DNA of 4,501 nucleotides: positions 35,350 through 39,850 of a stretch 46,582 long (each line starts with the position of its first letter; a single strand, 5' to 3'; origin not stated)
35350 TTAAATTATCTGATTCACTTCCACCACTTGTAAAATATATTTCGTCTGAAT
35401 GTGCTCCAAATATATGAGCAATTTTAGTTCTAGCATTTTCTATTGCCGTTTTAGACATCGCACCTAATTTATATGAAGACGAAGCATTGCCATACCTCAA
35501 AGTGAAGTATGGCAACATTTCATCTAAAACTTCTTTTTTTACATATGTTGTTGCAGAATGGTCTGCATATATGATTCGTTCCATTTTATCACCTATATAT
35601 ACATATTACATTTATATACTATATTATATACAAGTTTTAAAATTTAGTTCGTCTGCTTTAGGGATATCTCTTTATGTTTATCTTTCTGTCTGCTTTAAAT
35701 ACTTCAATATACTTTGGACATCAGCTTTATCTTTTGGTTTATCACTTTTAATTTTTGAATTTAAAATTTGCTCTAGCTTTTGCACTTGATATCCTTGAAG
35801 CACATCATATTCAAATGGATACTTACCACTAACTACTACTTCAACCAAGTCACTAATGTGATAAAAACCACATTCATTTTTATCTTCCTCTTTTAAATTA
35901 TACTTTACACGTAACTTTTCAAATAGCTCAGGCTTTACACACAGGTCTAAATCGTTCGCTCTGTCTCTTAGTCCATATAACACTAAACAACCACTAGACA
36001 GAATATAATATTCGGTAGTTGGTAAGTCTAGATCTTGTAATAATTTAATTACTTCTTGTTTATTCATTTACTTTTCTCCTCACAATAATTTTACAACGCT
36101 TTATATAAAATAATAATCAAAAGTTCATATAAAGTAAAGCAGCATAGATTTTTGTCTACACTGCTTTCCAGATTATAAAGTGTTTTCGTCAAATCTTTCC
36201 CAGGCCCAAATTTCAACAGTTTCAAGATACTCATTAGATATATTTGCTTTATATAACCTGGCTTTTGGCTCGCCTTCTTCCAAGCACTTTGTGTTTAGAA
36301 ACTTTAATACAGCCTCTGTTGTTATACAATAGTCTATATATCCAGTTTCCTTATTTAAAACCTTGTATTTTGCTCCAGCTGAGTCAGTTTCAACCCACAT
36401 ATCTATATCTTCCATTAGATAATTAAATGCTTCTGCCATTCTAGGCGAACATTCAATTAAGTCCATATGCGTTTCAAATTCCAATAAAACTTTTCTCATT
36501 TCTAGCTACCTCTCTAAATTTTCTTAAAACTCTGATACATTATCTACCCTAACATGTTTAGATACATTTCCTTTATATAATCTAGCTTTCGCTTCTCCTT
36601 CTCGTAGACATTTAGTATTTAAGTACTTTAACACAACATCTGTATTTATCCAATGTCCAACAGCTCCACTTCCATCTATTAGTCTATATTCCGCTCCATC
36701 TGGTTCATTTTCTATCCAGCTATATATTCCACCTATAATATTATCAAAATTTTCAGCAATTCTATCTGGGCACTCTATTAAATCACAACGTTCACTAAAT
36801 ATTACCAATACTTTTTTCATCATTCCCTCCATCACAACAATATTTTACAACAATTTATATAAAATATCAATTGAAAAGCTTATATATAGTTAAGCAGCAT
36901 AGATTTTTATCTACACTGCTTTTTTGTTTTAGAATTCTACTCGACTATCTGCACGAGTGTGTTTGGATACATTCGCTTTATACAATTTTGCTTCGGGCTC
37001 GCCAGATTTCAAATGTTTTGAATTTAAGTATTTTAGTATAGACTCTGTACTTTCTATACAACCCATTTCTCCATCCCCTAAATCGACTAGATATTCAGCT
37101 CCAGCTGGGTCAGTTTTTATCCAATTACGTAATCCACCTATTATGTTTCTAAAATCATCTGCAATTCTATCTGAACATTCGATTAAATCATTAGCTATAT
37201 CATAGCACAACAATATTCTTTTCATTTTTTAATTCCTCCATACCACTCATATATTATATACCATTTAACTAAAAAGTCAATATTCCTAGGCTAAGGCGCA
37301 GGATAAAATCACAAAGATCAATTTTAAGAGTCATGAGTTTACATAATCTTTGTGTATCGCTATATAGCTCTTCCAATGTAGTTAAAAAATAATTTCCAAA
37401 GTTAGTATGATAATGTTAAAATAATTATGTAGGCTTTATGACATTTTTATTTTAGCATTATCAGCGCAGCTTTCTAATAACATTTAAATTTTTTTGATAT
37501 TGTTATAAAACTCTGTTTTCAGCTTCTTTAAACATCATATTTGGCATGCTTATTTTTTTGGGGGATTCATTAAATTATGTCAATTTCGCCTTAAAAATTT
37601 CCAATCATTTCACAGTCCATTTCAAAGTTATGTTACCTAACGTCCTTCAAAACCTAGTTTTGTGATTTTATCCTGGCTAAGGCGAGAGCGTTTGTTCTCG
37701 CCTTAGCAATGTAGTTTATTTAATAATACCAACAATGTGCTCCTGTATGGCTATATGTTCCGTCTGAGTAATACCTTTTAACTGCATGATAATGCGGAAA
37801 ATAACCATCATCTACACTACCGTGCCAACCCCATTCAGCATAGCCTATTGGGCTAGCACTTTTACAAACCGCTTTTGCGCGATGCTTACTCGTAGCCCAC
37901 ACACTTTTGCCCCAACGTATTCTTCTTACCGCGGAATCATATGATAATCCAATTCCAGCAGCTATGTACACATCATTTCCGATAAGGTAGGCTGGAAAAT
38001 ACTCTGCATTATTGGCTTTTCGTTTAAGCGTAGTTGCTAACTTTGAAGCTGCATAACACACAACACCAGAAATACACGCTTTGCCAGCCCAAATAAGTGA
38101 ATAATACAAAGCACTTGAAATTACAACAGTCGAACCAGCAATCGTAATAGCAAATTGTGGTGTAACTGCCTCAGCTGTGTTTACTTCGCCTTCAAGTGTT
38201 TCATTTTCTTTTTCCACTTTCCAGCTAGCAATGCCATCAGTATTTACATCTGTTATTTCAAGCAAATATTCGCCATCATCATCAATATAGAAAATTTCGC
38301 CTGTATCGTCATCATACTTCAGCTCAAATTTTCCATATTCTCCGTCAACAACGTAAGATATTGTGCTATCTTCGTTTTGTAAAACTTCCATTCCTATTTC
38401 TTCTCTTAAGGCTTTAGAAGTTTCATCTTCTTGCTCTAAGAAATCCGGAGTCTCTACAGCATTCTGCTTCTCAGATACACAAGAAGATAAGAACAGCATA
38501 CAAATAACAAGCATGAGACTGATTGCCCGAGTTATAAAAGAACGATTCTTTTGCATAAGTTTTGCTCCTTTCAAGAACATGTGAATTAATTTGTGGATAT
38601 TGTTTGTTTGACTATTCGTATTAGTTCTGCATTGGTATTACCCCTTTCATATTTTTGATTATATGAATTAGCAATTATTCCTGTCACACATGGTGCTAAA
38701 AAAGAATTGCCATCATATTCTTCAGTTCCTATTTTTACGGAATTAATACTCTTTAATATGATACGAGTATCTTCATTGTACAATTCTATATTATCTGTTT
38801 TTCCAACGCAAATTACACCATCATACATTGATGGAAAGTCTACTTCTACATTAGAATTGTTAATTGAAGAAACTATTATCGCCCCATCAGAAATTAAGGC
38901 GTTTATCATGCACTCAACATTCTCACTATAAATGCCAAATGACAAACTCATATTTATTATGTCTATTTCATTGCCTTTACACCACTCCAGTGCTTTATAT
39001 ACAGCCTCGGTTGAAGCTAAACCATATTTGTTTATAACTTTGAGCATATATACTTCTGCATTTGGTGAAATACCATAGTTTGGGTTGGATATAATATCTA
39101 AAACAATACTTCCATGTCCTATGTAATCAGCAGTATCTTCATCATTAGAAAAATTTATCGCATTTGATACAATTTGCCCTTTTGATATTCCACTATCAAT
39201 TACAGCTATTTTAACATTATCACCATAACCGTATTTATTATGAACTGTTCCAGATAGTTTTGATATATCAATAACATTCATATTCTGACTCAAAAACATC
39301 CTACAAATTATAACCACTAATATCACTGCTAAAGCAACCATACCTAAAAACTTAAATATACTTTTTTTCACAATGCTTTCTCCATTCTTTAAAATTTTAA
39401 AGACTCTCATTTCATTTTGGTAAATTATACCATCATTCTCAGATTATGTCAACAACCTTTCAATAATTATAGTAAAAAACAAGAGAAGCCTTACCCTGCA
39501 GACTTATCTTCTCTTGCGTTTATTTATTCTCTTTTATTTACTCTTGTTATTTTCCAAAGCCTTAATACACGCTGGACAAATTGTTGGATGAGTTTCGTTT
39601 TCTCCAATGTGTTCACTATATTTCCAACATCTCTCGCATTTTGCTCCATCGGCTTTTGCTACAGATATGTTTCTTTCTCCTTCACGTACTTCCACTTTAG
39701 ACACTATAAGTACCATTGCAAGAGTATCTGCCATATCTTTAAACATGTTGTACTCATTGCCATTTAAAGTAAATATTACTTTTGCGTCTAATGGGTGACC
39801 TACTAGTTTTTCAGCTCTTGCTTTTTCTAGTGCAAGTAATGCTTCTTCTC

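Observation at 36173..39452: S8 peptidase, exported lipoprotein and an array of three small cytoplasmic paralogs: candidate effector/processing/immunity-like module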

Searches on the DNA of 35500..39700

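Call 112: search_rna_families(source=window, start=35500, end=39700, threshold=evalue, max_evalue=1)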
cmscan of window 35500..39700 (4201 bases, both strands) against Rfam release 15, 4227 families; matches with E-value up to 1: 1.
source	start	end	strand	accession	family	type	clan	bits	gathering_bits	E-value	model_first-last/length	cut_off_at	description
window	37459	37539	-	RF01190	snR50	Gene; snRNA; snoRNA; CD-box;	-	27.2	45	0.34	1-89/89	no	Small nucleolar RNA snR50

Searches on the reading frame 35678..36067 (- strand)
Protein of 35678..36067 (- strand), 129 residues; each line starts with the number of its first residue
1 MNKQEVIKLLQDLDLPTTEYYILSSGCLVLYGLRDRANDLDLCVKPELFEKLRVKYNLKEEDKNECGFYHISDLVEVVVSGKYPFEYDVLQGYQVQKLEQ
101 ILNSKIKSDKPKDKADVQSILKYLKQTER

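Call 3: search_protein_families(library=pfam, proteins=[window:35678-36067:-], max_evalue=1)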
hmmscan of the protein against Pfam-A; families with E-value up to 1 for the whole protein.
window:35678-36067:- (129 aa): 0 families

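Call 4: search_protein_families(library=ncbifam, proteins=[window:35678-36067:-], max_evalue=1)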
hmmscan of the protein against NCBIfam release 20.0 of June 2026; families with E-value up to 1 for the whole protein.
window:35678-36067:- (129 aa): 0 families

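Call 6: search_protein_families(library=padloc, proteins=[window:35678-36067:-], max_evalue=1)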
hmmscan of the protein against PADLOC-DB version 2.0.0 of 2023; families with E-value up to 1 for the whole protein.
window:35678-36067:- (129 aa): 0 families

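Call 7: search_protein_families(library=phrogs, proteins=[window:35678-36067:-], max_evalue=1)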
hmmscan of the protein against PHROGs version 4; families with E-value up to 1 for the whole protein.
window:35678-36067:- (129 aa): 1 family
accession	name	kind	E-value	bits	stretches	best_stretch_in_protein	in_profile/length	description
phrog_12854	-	unknown function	3e-16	60.4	1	1-127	1-134/137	-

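Call 109: search_solved_structures(query=window:35678-36067:-, max_evalue=10)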
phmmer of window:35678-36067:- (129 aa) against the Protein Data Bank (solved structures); distinct sequences matched with E-value up to 10: 1.
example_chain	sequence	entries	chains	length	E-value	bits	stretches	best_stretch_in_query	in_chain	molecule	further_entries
6joi_A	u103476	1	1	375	1.3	12.5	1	56-89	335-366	Platelet-derived growth factor receptor alpha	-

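Call 110: search_dna_similar(query=window:35678-36067:-, collection=phages, mode=protein, max_evalue=0.001, max_rows=8)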
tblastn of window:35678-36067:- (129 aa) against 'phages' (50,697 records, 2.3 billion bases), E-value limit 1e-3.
Records with a match: 11; places in all: 11; records where one place covers at least 80% of the query: 11.
Best place of each record, by identity: <60% 11.
By first word of the organism name: Ralstonia 5; Burkholderia 2; Vibrio 2; Yersinia 2.
By host as written in the record: Ralstonia pseudosolanacearum 3; Burkholderia glumae 2; - 2; Yersinia enterocolitica 2; Vibrio harveyi 1; Vibrio parahaemolyticus 1.
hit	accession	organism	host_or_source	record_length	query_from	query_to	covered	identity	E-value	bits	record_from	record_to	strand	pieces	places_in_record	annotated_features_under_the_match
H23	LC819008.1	Ralstonia phage FLC4-4C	Ralstonia pseudosolanacearum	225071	1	126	98%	29.3%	5e-8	56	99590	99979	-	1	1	hypothetical protein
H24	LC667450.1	Burkholderia phage FLC8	Burkholderia glumae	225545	1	126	98%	29.3%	5e-8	56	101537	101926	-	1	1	hypothetical protein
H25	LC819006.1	Ralstonia phage FLC4-11C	Ralstonia pseudosolanacearum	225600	1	126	98%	29.3%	5e-8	56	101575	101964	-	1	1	hypothetical protein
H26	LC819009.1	Ralstonia phage FLC4-5C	Ralstonia pseudosolanacearum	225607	1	126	98%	29.3%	5e-8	56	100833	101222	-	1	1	hypothetical protein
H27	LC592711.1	Burkholderia phage FLC6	Burkholderia glumae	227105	1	126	98%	29.3%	5e-8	56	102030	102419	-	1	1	hypothetical protein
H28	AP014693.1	Ralstonia phage RSL2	-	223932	1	120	93%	30.2%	3e-6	50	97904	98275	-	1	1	hypothetical protein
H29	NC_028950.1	Ralstonia phage RSL2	-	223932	1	120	93%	30.2%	3e-6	50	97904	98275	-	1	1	hypothetical protein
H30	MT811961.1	Vibrio phage vB_pir03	Vibrio harveyi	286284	1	128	99%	28.3%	1e-6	51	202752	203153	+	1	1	hypothetical protein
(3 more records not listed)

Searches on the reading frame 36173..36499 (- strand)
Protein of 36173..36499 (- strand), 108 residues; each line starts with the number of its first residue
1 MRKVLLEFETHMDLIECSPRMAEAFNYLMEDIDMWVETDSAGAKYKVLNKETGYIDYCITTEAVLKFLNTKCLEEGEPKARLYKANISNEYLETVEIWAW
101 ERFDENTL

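Call 3: search_protein_families(library=pfam, proteins=[window:36173-36499:-], max_evalue=1)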
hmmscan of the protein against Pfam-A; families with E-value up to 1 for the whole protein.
window:36173-36499:- (108 aa): 0 families

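Call 4: search_protein_families(library=ncbifam, proteins=[window:36173-36499:-], max_evalue=1)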
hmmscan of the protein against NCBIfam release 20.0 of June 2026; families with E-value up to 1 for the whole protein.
window:36173-36499:- (108 aa): 0 families

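Call 6: search_protein_families(library=padloc, proteins=[window:36173-36499:-], max_evalue=1)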
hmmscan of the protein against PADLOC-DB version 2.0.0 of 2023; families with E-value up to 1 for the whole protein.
window:36173-36499:- (108 aa): 0 families

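Call 7: search_protein_families(library=phrogs, proteins=[window:36173-36499:-], max_evalue=1)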
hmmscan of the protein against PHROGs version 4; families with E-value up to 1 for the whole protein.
window:36173-36499:- (108 aa): 1 family
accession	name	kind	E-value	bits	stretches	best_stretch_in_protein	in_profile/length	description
phrog_24983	-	unknown function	0.36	11.7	1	27-64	32-69/128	-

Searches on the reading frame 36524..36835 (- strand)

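Call 3: search_protein_families(library=pfam, proteins=[window:36524-36835:-], max_evalue=1)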
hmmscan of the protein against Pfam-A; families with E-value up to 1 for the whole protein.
window:36524-36835:- (103 aa): 0 families

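Call 4: search_protein_families(library=ncbifam, proteins=[window:36524-36835:-], max_evalue=1)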
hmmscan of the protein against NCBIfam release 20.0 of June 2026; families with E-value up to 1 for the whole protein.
window:36524-36835:- (103 aa): 2 families
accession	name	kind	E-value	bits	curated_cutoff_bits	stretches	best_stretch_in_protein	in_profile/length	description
NF006943.0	PRK09425.1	equivalog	0.068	11.9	575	1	46-101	322-377/480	bifunctional 2-methylcitrate dehydratase/aconitate hydratase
TIGR02330.1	prpD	equivalog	0.094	11.4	458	1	47-101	311-365/468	2-methylcitrate dehydratase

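Call 6: search_protein_families(library=padloc, proteins=[window:36524-36835:-], max_evalue=1)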
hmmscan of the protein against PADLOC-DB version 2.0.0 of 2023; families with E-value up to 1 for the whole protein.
window:36524-36835:- (103 aa): 0 families

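Call 7: search_protein_families(library=phrogs, proteins=[window:36524-36835:-], max_evalue=1)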
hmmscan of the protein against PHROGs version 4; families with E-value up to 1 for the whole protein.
window:36524-36835:- (103 aa): 0 families
